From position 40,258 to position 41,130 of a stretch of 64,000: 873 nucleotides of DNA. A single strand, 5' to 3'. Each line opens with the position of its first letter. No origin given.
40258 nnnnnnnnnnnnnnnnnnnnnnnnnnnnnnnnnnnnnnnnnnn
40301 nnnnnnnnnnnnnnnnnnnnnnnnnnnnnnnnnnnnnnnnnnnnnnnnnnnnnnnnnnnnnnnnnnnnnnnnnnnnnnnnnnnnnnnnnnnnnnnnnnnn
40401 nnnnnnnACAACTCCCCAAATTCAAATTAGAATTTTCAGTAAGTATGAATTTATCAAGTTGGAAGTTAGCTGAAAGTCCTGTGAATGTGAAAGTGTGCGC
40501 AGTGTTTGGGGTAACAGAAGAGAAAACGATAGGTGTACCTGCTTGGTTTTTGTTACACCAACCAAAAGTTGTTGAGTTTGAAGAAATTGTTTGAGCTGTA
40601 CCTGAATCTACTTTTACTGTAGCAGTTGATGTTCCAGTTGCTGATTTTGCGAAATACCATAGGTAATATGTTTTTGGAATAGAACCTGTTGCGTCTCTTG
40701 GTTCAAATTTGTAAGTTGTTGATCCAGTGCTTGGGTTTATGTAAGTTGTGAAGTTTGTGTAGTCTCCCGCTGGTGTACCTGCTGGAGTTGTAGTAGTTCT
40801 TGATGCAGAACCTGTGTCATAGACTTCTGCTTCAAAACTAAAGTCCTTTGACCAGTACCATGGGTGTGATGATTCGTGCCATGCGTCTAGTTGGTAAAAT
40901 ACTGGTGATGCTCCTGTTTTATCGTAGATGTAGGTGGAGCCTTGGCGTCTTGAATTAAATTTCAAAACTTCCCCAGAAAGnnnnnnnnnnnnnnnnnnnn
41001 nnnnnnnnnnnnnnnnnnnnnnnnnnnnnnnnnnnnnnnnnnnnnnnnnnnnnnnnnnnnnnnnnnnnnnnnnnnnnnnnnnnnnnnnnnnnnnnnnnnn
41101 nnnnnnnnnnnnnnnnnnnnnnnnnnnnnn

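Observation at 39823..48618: Tandem giant adhesin-like paralogs sharing a 520-bp perfectly identical block: recent gene conversion between surface-protein genes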

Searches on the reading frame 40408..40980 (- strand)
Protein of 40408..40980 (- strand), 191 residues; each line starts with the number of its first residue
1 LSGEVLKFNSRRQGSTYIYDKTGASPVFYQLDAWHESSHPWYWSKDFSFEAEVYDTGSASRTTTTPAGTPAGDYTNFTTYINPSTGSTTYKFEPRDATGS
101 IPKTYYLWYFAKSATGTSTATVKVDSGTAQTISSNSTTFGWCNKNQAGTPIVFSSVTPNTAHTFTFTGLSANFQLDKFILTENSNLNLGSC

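Call 21: find_related_loci(query=window:40408-40950:-, collection=genome_contigs, flank=10000)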
Query window:40408-40950:- (181 aa) in genome_contigs; peptide patterns used: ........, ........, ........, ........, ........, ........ (x = any residue, [..] = any of these).
103 stretches matched a pattern; 41 encode a relative of the query (tblastn E <= 1e-3); 40 distinct loci.
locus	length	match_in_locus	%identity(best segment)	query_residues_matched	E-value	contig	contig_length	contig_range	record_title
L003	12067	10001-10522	47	1-171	5e-42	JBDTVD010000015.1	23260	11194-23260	MAG: Bacteroidota bacterium isolate cluster3_bin.6 NODE_7279_length_23260_cov_5.855117, whole genome shotgun sequence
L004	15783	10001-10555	46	1-178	3e-40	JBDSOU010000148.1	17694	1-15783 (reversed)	MAG: Bacteroidia bacterium isolate cluster1_bin.447 k127_15848, whole genome shotgun sequence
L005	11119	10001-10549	46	1-176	2e-38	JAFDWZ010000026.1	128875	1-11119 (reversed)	MAG: Bacteroidetes bacterium isolate SZAS-1 BACT-AMP-1__26__length-128875, whole genome shotgun sequence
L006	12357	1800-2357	44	1-178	6e-38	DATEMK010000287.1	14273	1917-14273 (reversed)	MAG TPA_asm: Bacteroidia bacterium isolate SMAG_U8940 k141_2758256, whole genome shotgun sequence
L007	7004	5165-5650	45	1-174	8e-38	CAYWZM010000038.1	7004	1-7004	MAG TPA_asm: uncultured Candidatus Saccharibacteria bacterium isolate SRP135725_co1_187 genome assembly, contig: NODE_16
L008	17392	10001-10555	45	1-178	1e-37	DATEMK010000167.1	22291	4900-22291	MAG TPA_asm: Bacteroidia bacterium isolate SMAG_U8940 k141_2712626, whole genome shotgun sequence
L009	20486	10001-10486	45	1-174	7e-38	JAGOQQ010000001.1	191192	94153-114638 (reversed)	MAG: Candidatus Paceibacterota bacterium isolate Gw_Bodden_bin_112 Gw_Bodden_88_length_191192_cov_18.070908, whole genom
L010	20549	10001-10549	44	1-176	6e-37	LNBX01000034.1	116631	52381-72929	MAG: Bacteroidetes bacterium OLB10 UZ10_BCD003CONTIG000034, whole genome shotgun sequence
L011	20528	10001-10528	43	1-174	1e-36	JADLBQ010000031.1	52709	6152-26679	MAG: Bacteroidia bacterium isolate SJ183 c_000000694158, whole genome shotgun sequence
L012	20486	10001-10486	42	1-174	4e-36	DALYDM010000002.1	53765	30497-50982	MAG TPA_asm: Candidatus Paceibacterota bacterium isolate CTOTU14227 NODE_111_length_53765_cov_5.452653, whole genome sho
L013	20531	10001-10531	42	1-174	1e-35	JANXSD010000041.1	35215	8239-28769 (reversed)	MAG: Bacteroidetes bacterium isolate 336R_metabat_52 336R_k141_314685, whole genome shotgun sequence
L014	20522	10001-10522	44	1-171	8e-39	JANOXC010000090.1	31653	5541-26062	MAG: Bacteroidota bacterium isolate VAR_35_metabat_28 VAR_35_k141_4136566, whole genome shotgun sequence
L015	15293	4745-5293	45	1-181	3e-43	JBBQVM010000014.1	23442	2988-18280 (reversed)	MAG: Bacteroidia bacterium isolate Co_metawrap_1996 Cmw_1996_k141_27693233_length_23442_cov_7.9988, whole genome shotgun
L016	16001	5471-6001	41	1-174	1e-34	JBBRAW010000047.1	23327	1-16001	MAG: Bacteroidia bacterium isolate Co_metawrap_2315 Cmw_2315_k141_22755305_length_23327_cov_8.0000, whole genome shotgun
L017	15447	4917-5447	45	1-174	7e-35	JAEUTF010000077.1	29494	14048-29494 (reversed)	MAG: Bacteroidia bacterium isolate new MAG-322 k141_3692163, whole genome shotgun sequence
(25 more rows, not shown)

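Call 29: find_homologous_proteins(query=window:40408-40980:-, max_evalue=1e-10)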
Query window:40408-40980:- (191 aa): 7 proteins with E <= 1e-10 among 244 candidates.
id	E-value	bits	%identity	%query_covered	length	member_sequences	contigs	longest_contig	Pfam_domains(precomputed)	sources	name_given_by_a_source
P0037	1.6e-31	128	44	87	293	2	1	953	-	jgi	jgi:hypothetical protein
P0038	3.0e-29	120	52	63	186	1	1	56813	-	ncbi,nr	ncbi:MAG: hypothetical protein IPO63_11585 [Bacteroidetes bacterium]|nr:hypothetical protein [Bacter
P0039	3.3e-21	94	39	68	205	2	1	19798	-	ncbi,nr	ncbi:MAG TPA: hypothetical protein PLS00_00545 [Niabella sp.]|nr:hypothetical protein [Niabella sp.]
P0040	1.0e-19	89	64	37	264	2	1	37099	-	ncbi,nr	ncbi:MAG: hypothetical protein IPM91_18925 [Bacteroidetes bacterium]|nr:hypothetical protein [Bacter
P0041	3.8e-15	74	51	40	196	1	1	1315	-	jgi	-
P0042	7.0e-15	73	61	31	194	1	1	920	-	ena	-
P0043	1.7e-12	66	46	42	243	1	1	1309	-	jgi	-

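Call 31: find_related_loci(query=window:40408-40950:-, collection=metagenome_contigs, flank=10000)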
Query window:40408-40950:- (181 aa) in metagenome_contigs; peptide patterns used: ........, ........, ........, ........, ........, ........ (x = any residue, [..] = any of these).
92 stretches matched a pattern; 23 encode a relative of the query (tblastn E <= 1e-3); 23 distinct loci.
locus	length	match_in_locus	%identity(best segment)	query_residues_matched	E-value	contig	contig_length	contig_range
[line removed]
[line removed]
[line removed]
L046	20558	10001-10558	44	1-179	1e-37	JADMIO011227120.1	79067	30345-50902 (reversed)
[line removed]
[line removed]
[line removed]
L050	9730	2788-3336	44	1-176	3e-37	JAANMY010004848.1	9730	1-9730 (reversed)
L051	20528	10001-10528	43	1-174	6e-37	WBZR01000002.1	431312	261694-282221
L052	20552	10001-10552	42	1-180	1e-36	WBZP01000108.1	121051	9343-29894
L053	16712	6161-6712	42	1-180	1e-36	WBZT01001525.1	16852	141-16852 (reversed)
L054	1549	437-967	42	1-174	1e-34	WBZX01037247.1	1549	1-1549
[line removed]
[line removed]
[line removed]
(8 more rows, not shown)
